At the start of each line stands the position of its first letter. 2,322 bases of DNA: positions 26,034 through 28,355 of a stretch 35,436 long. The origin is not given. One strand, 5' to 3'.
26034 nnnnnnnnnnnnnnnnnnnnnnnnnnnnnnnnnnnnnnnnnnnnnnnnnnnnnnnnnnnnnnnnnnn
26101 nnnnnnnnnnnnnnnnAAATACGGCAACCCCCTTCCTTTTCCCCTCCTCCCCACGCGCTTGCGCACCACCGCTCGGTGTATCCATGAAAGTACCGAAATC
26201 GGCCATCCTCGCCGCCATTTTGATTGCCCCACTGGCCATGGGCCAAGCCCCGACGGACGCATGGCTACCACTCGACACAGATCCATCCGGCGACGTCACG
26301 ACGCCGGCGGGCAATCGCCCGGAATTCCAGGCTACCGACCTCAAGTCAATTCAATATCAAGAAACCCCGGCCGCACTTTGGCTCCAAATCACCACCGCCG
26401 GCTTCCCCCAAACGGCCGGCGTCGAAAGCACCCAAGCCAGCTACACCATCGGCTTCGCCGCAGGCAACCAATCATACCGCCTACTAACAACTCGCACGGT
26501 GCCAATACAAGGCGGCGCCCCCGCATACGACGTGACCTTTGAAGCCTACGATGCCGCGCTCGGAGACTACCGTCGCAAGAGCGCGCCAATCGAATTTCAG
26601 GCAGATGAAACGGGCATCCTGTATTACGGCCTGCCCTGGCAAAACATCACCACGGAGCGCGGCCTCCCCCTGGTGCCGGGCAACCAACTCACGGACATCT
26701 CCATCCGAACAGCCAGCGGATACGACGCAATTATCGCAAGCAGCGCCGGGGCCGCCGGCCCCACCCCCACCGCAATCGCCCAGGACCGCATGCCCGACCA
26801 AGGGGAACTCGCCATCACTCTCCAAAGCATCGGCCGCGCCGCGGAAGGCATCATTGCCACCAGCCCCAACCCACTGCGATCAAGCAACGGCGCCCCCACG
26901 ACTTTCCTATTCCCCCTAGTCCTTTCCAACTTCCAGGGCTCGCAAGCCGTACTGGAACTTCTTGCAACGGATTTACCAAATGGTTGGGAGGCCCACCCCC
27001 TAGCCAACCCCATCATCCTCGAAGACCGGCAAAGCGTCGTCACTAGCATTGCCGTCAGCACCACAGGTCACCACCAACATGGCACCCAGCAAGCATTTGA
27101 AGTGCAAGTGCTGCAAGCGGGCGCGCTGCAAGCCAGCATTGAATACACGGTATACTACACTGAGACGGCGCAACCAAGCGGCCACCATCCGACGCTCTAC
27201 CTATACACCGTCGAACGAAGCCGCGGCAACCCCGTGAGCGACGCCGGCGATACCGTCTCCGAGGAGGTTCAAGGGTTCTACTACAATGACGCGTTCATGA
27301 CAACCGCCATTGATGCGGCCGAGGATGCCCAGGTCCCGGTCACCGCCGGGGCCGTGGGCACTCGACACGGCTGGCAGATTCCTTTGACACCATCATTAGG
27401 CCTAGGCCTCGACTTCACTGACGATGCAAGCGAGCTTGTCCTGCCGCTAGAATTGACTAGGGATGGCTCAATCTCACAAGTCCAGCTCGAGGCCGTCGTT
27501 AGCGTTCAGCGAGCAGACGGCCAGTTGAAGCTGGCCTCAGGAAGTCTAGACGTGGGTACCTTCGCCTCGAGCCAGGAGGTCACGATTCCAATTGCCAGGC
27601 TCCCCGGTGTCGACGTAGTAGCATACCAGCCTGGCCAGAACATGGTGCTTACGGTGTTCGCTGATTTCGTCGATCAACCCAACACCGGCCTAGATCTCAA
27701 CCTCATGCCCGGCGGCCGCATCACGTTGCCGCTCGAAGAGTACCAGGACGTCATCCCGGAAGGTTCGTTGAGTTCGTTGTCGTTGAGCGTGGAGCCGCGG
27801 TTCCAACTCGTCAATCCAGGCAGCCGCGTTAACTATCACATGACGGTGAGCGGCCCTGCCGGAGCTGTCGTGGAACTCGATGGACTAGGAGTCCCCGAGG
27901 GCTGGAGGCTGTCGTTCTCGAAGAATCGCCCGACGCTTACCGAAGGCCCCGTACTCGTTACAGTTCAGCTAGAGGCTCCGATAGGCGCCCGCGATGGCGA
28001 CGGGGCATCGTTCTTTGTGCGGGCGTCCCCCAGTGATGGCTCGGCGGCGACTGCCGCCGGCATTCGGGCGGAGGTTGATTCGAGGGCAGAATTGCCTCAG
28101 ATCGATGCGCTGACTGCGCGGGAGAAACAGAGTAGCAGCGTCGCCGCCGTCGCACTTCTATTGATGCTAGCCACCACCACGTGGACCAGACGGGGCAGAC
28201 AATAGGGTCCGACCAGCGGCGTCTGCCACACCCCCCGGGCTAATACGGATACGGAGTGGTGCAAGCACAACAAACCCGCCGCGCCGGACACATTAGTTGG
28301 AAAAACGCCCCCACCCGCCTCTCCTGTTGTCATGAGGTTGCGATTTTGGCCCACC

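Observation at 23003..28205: Island cargo is one operon-like array: a double wHTH regulator plus four exported or membrane proteins, including a 673-aa anchored surface protein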

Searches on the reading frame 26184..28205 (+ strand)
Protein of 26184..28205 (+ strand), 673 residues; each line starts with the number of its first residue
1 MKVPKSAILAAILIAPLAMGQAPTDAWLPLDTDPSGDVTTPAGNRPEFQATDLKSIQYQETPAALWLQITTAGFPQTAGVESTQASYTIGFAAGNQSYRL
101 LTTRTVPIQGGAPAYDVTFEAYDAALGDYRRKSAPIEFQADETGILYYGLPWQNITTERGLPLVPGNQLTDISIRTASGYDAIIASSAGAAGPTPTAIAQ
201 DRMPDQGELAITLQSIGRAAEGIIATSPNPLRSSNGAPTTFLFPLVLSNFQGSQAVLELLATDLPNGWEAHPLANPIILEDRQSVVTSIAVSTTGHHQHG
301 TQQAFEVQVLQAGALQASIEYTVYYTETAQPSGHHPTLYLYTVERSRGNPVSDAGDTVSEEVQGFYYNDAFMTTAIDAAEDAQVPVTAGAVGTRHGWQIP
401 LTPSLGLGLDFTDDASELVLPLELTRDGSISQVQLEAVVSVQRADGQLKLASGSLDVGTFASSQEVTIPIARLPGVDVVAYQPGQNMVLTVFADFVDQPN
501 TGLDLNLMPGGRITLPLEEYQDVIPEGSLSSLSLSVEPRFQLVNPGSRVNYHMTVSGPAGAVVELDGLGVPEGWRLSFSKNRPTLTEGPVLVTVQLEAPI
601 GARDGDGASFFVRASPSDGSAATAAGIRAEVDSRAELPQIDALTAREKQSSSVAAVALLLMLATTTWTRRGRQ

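Call 8: search_protein_families(library=pfam, max_evalue=1, proteins=[window:26184-28205:+])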
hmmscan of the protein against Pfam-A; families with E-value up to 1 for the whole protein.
window:26184-28205:+ (673 aa): 0 families

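Call 9: search_protein_families(library=phrogs, max_evalue=1, proteins=[window:26184-28205:+])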
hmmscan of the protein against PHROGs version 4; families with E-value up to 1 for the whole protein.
window:26184-28205:+ (673 aa): 0 families

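Call 10: find_encoding_contigs(protein=window:26184-28205:+, flank=10000, max_places=10)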
Protein window:26184-28205:+ (673 aa): 1 contig read that carries it; 1 place shown.
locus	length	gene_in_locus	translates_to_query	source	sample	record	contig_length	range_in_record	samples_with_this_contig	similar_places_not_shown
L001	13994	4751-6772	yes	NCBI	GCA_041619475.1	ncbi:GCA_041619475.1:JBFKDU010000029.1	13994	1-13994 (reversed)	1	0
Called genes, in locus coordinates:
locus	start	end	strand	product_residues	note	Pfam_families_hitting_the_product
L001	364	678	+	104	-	-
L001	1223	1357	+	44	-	-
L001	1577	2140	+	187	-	PF13412:HTH_24 (weak), PF24266:HTH_HVO_0163_N, PF12802:MarR_2 (faint), PF25212:HVO_A0114 (weak)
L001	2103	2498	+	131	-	-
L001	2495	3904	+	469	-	-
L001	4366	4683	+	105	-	-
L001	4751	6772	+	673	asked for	-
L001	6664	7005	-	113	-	-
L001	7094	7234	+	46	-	-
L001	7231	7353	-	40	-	-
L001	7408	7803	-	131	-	-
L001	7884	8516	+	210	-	PF00702:Hydrolase, PF13419:HAD_2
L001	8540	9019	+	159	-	PF18306:LDcluster4, PF03641:Lysine_decarbox (weak)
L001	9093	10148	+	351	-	PF01571:GCV_T, PF08669:GCV_T_C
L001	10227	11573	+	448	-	PF01370:Epimerase (faint), PF02254:TrkA_N, PF02558:ApbA (faint), PF02737:3HCDH_N (faint), PF13241:NAD_binding_7 (weak), PF02080:TrkA_C, PF02254:TrkA_N, PF02080:TrkA_C, +1 more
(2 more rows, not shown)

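Call 12: find_homologous_proteins(query=window:26184-28205:+, max_evalue=0.001)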
Query window:26184-28205:+ (673 aa): 3 proteins with E <= 0.001 among 8000 candidates.
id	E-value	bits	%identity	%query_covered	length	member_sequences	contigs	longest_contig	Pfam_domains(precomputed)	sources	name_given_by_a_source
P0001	0.0e+0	1475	100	100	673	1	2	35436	-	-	-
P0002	4.2e-29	120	24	88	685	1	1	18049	PF11614.15,PF23619.2,PF10633.16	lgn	-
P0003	5.9e-24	103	27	87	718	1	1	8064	-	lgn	-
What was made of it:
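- Closest known: Thermoplasmatota surface proteins with FixG_C / NEW3. Same: P5 aligns over 87-88% of its length to database members P0002/P0003 (call 12) and over most of it (roughly 450-650 residues) to most other family loci.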

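Call 13: find_encoding_contigs(protein=P0002, flank=10000)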
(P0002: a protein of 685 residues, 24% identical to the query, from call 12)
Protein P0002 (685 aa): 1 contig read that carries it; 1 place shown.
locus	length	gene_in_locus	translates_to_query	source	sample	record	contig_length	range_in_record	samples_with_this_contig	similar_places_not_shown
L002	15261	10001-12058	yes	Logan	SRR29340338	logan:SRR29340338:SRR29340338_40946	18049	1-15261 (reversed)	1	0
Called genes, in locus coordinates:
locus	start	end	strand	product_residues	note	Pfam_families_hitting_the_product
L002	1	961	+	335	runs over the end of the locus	PF03447:NAD_binding_3, PF00742:Homoserine_dh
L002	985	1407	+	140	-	-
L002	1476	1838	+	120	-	-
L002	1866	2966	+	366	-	PF04104:DNA_primase_lrg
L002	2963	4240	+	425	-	PF01896:DNA_primase_S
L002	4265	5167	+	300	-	-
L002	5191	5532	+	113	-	-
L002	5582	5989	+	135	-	PF00072:Response_reg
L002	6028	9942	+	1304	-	PF01339:CheB_methylest, PF03705:CheR_N, PF01739:CheR, PF08448:PAS_4, PF13596:PAS_10, PF13185:GAF_2 (weak), PF00512:HisKA (weak), PF02518:HATPase_c, +1 more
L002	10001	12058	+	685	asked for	PF10633:NPCBM_assoc (faint), PF11614:FixG_C (faint), PF23619:Ig_VWA7 (faint)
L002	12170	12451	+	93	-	PF00935:Ribosomal_L44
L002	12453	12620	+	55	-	PF01667:Ribosomal_S27e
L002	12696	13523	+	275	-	PF00575:S1, PF23459:S1_RRP5 (weak), PF07541:EIF_2_alpha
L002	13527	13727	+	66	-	PF04135:Nop10p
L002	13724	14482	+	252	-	PF09754:PAC2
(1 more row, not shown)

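Call 14: find_encoding_contigs(protein=P0003, flank=10000)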
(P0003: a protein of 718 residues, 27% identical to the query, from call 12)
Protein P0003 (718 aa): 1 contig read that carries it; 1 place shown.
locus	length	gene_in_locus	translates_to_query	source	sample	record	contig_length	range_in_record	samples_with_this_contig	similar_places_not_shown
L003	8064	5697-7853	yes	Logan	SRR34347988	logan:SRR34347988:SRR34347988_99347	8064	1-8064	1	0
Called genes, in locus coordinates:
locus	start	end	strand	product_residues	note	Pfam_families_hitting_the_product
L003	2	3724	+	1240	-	?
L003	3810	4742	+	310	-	PF02616:SMC_ScpA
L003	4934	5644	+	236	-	PF04079:SMC_ScpB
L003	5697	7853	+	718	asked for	-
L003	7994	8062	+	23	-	?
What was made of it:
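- Neighbours include ribosomal-protein genes and SMC/ScpAB (calls 13, 14).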

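Call 25: find_related_loci(query=A4, collection=genome_contigs, flank=8000)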
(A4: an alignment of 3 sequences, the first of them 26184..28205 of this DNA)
Query A4 (673 aa) in genome_contigs; peptide patterns used: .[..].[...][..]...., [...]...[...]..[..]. (x = any residue, [..] = any of these).
46 stretches matched a pattern; 12 encode a relative of the query (tblastn E <= 1e-3); 12 distinct loci.
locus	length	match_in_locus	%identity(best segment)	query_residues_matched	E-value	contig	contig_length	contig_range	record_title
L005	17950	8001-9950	27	31-658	6e-36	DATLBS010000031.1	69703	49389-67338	MAG TPA_asm: Thermoplasmatota archaeon isolate SMAG_U14304 k141_1420416, whole genome shotgun sequence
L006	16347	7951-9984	27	23-661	9e-34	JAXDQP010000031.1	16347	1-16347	MAG: Thermoplasmata archaeon isolate BP_738 scaffold_6176455, whole genome shotgun sequence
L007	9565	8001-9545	27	33-532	2e-29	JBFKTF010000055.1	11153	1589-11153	MAG: Thermoplasmatota archaeon isolate Mix_sand23.2022.09.G.3 k141_547479_length_11153_cov_10.9593, whole genome shotgun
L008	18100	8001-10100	26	8-659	2e-29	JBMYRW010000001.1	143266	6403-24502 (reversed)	MAG: Thermoplasmatota archaeon isolate ME_XS_2303_bin_37 ME_XS_2303_bin_37_0, whole genome shotgun sequence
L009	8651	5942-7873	25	31-628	1e-27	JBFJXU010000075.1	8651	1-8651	MAG: Thermoplasmatota archaeon isolate Mix_sand19.2022.05.G.66 k141_1820956_length_8651_cov_8.0000, whole genome shotgun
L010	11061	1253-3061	26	5-614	1e-27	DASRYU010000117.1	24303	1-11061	MAG TPA_asm: Thermoplasmatota archaeon isolate SMAG_U13571 k141_129705, whole genome shotgun sequence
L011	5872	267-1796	26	11-524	2e-26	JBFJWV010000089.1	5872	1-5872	MAG: Thermoplasmatota archaeon isolate Mix_sand19.2022.05.G.31 k141_2850325_length_5872_cov_10.0000, whole genome shotgu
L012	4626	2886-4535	25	48-570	3e-26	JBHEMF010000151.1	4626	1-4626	MAG: Thermoplasmatota archaeon isolate S2_bin.54.strict S2_NODE_151, whole genome shotgun sequence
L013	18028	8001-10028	25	30-650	4e-25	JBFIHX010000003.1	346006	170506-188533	MAG: Thermoplasmatota archaeon isolate Mix_sand11.2021.09.Z.34 k141_2153232_length_346006_cov_32.2143, whole genome shot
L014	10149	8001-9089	28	200-555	4e-23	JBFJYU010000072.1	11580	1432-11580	MAG: Thermoplasmatota archaeon isolate Mix_sand19.2022.05.G.95 k141_1420507_length_11580_cov_14.4244, whole genome shotg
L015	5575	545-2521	25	14-628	5e-21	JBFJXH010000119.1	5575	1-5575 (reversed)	MAG: Thermoplasmatota archaeon isolate Mix_sand19.2022.05.G.43 k141_2037925_length_5575_cov_18.7453, whole genome shotgu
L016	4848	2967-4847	24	86-662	3e-16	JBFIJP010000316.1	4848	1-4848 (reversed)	MAG: Thermoplasmatota archaeon isolate Mix_sand11.2021.09.Z.89 k141_3321158_length_4848_cov_28.7185, whole genome shotgu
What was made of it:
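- Sister MAGs of the same series carry k141 contig names (call 25).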

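Call 28: find_homologous_proteins(query=A4, max_evalue=0.00001)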
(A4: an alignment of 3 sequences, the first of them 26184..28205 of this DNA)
Query A4 (3 sequences) (673 aa, profile of the alignment): 3 proteins with E <= 0.00001 among 8000 candidates.
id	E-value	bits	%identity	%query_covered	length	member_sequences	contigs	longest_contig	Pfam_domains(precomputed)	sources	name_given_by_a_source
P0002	0.0e+0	1106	24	88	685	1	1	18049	PF11614.15,PF23619.2,PF10633.16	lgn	-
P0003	0.0e+0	1092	27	87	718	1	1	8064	-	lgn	-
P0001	2.8e-295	999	100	100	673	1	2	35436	-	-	-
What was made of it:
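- Tried and rejected: The third word-index search, run with the P5 alignment, returned only the same three proteins (call 28).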

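Call 47: find_related_loci(query=A4, collection=viral_contigs, flank=8000)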
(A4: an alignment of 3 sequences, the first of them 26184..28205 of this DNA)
Query A4 (673 aa) in viral_contigs; peptide patterns used: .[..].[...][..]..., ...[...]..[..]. (x = any residue, [..] = any of these).
23 stretches matched a pattern, but none encodes a relative of the query by tblastn (E <= 1e-3).

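Call 50: predict_structure(alignment_id=A4)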
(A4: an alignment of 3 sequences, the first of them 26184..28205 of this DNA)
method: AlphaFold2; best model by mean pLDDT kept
length: 673 residues; sequences in the alignment: 3
mean_pLDDT: 51.9   pTM: 0.39
mean pLDDT of the five models: 51.9, 47.5, 46.3, 46.0, 45.1
residues with pLDDT >= 90: 0; 70-90: 102; 50-70: 269; < 50: 302
segments of 3 or more residues with pLDDT < 50: 1-52, 75-84, 165-170, 175-218, 228-237, 294-301, 324-337, 341-392, 401-416, 444-446, 474-486, 497-507, 516-530, 635-673
pLDDT, mean of each block of 10 residues (from residue 1): 34 32 29 27 39 53 65 45 51 61 61 69 59 70 69 64 50 42 29 30 30 41 52 46 62 78 72 72 62 51 67 72 44 44 33 25 24 25 39 54 41 47 54 66 55 68 61 46 48 54 47 49 34 54 70 70 68 77 70 81 61 63 58 45 31 43 45 36
secondary structure, 60 per line:
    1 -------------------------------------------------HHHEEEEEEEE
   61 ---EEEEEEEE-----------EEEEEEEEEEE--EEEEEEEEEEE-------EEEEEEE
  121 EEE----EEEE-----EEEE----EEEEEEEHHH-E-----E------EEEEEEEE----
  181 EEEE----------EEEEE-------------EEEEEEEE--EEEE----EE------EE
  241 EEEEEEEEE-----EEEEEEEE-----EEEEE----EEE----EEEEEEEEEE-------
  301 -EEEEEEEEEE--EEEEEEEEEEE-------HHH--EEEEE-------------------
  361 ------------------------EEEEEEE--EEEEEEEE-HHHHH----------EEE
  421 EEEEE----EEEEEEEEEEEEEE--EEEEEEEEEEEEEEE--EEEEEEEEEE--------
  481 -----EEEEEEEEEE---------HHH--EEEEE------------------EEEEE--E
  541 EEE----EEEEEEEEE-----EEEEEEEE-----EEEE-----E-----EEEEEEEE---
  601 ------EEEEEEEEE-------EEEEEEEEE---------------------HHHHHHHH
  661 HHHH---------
elements in order (helices of 4 or more, strands of 3 or more residues): E53-60 E64-71 E83-93 E96-106 E114-123 E128-131 E137-140 E145-151 E169-176 E181-184 E195-199 E213-220 E223-226 E239-249 E255-262 E268-272 E277-279 E284-293 E302-311 E314-324 E337-341 E385-391 E394-401 H403-407 E418-425 E430-443 E446-460 E463-472 E486-495 E510-514 E533-537 E540-543 E548-556 E562-569 E575-578 E590-597 E607-615 E623-631 H653-664
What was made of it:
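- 26184..28205 (+): P5: 673-aa surface protein with a signal peptide, a string of beta-sandwich domains and a C-terminal hydrophobic anchor plus RRGRQ. It is a diverged member of a Thermoplasmatota surface-protein family. AF2 all-beta model, pLDDT 52 (call 50).
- Checked: P5 is 26184-28205, 673 aa, with a signal peptide, an all-beta model (call 50) and a C-terminal hydrophobic stretch followed by TRRGRQ.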

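Call 56: fold_search(model_id=the predicted structure, library=pdb)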
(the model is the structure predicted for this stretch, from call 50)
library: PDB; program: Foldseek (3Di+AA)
matches with E <= 10: 1723; with E <= 0.001: 61
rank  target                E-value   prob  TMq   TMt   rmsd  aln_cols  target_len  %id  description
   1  7som_D                1.8e-07  0.99  0.12  0.07  38.8       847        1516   10  Ciliary C2 central pair apparatus isolated from Chlamydomonas reinhardtii (released 2022-04-13)
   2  7sqc_F1               2.7e-07  1.00  0.13  0.17  36.9       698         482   12  Ciliary C1 central pair apparatus isolated from Chlamydomonas reinhardtii (released 2022-04-13)
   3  7sqc_T1               9.7e-07  1.00  0.13  0.16  40.0       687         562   11  Ciliary C1 central pair apparatus isolated from Chlamydomonas reinhardtii (released 2022-04-13)
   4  9ijj_h                1.0e-06  1.00  0.13  0.07  34.1       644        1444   11  In situ structure of the central apparatus in mouse sperm axoneme. (released 2025-06-04)
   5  7sqc_T0               3.1e-06  1.00  0.13  0.15  42.9       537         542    9  Ciliary C1 central pair apparatus isolated from Chlamydomonas reinhardtii (released 2022-04-13)
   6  7sqc_T2               3.9e-06  1.00  0.13  0.15  38.7       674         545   11  Ciliary C1 central pair apparatus isolated from Chlamydomonas reinhardtii (released 2022-04-13)
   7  9iuj_A                5.0e-06  0.95  0.12  0.11  31.3       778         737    8  Integrin alpha-v beta-3 in complex with rhodostomin (released 2025-07-30)
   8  7sqc_2B               5.2e-06  1.00  0.13  0.12  40.5       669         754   10  Ciliary C1 central pair apparatus isolated from Chlamydomonas reinhardtii (released 2022-04-13)
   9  9ijj_C                5.5e-06  0.97  0.12  0.09  39.3       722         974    6  In situ structure of the central apparatus in mouse sperm axoneme. (released 2025-06-04)
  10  7q60                  8.3e-06  0.98  0.15  0.09  28.3       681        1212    9  Structure of TEV cleaved A2ML1 (A2ML1-TE) (released 2022-04-20)
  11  2ber                  1.1e-05  0.98  0.14  0.15  20.0       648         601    9  Y370G Active Site Mutant of the Sialidase from Micromonospora viridifaciens in complex with beta-Neu5Ac (sialic acid). (released 2005-04-04)
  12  1eut                  1.2e-05  0.97  0.14  0.15  20.9       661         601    9  SIALIDASE, LARGE 68KD FORM, COMPLEXED WITH GALACTOSE (released 1997-01-11)
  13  7u06_A                1.3e-05  0.91  0.12  0.08  33.5       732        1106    8  Structure of the yeast TRAPPII-Rab11/Ypt32 complex in the closed/open state (composite structure) (released 2022-04-27)
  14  1w8o_A                1.9e-05  0.98  0.14  0.16  20.3       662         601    9  Contribution of the Active Site Aspartic Acid to Catalysis in the Bacterial Neuraminidase from Micromonospora viridifa (released 2004-09-29)
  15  9ip8_B                2.0e-05  0.97  0.12  0.16  30.0       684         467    8  Poly-alanine model for HL-type bispecific diabody Ex3 composed of 528 and OKT3 Fvs in ternary complex with sEGFR and C (released 2025-05-28)
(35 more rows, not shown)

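Call 57: fold_search(model_id=the predicted structure, library=viral)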
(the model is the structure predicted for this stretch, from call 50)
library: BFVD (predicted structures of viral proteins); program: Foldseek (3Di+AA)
matches with E <= 10: 1204; with E <= 0.001: 60
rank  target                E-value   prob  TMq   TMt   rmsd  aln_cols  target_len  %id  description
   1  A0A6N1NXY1            4.2e-07  1.00  0.13  0.10  40.8       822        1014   12  DUF11 domain-containing protein [Tupanvirus soda lake]
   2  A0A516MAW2            2.9e-06  0.93  0.11  0.07  38.6       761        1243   11  (no name in the UniProt tables at hand)
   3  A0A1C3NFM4            8.0e-06  0.80  0.09  0.05  37.2       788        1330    8  (no name in the UniProt tables at hand)
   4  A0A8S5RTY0            9.3e-06  0.80  0.11  0.08  40.3       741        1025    8  (no name in the UniProt tables at hand)
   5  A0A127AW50            1.0e-05  0.98  0.12  0.10  36.3       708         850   10  Uncharacterized protein [Bacillus phage SP-15]
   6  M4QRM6                1.1e-05  0.87  0.12  0.09  25.2       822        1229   10  (no name in the UniProt tables at hand)
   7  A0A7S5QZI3            1.3e-05  0.97  0.15  0.09  31.1       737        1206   11  Pectin lyase fold domain-containing protein [Rhizobium phage RHph_Y2_6]
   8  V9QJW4                1.5e-05  0.87  0.11  0.12  33.6       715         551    9  (no name in the UniProt tables at hand)
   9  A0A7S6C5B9            1.5e-05  0.99  0.14  0.17  30.9       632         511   10  Uncharacterized protein [Pelagibacter phage Eyrgjafa EXVC018P]
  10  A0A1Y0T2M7            1.7e-05  0.98  0.12  0.09  34.0       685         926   10  Glycoside hydrolase family 5 domain-containing protein [Pseudomonas phage Skulduggery]
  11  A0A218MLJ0            1.7e-05  0.82  0.11  0.09  62.6       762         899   10  Uncharacterized protein [uncultured virus]
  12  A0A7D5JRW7            3.0e-05  0.66  0.08  0.04  36.4       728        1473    7  (no name in the UniProt tables at hand)
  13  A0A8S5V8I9            3.3e-05  0.94  0.13  0.16  28.8       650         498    7  BACON domain-containing protein [Siphoviridae sp. cttma3]
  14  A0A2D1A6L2            3.3e-05  0.72  0.10  0.06  41.3       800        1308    9  Minor tail protein [Rhodococcus phage Trina]
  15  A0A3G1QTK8            3.8e-05  0.99  0.13  0.13  23.1       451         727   11  Putative cellulase or glycoside hydrolase [Erwinia phage phiEaP8]
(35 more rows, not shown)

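Call 59: search_protein_families(library=pfam, alignment_id=A7, max_evalue=0.01)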
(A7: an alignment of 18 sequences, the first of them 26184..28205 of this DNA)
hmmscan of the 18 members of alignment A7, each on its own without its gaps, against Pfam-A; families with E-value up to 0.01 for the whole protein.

A. member 1, window:26184-28205:+ (673 aa): 0 families

B. families by the number of members that match (of 18 scanned): 4 families
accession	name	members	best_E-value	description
PF11614.14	FixG_C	16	3.3e-11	IG-like fold at C-terminal of FixG, putative oxidoreductase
PF10633.15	NPCBM_assoc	14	2e-07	NPCBM-associated, NEW3 domain of alpha-galactosidase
PF23619.1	Ig_VWA7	10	9.8e-10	VWA7 Ig-like domain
PF06280.18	fn3_5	2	0.0022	Fn3-like domain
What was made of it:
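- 26184..28205 (+): Family members hit FixG_C (16/18), NPCBM_assoc (14/18) and Ig_VWA7 (10/18) (call 59).
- Ig-like Pfam domains occur across the family (call 59).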

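Call 60: search_solved_structures(query=A7, max_evalue=1)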
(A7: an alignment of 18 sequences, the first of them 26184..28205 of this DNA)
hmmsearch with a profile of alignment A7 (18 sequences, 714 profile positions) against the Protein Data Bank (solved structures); distinct sequences matched with E-value up to 1: 3.
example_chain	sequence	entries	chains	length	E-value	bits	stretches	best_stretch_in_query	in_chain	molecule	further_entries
9kgz_A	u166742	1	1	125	0.31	12.5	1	578-629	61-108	De novo designed monomeric mainly-beta protein B10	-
9kgy_A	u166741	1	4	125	0.31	12.5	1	578-629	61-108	De novo designed monomeric mainly-beta protein B10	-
1c47_A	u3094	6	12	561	1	10.8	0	545-625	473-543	ALPHA-D-GLUCOSE 1,6-BISPHOSPHATE PHOSPHOTRANSFERASE | PROTEIN (ALPHA-D-GLUCOSE 1-PHOSPHATE PHOSPHOGLUCOMUTASE) | PHOSPHOGLUCOMUTASE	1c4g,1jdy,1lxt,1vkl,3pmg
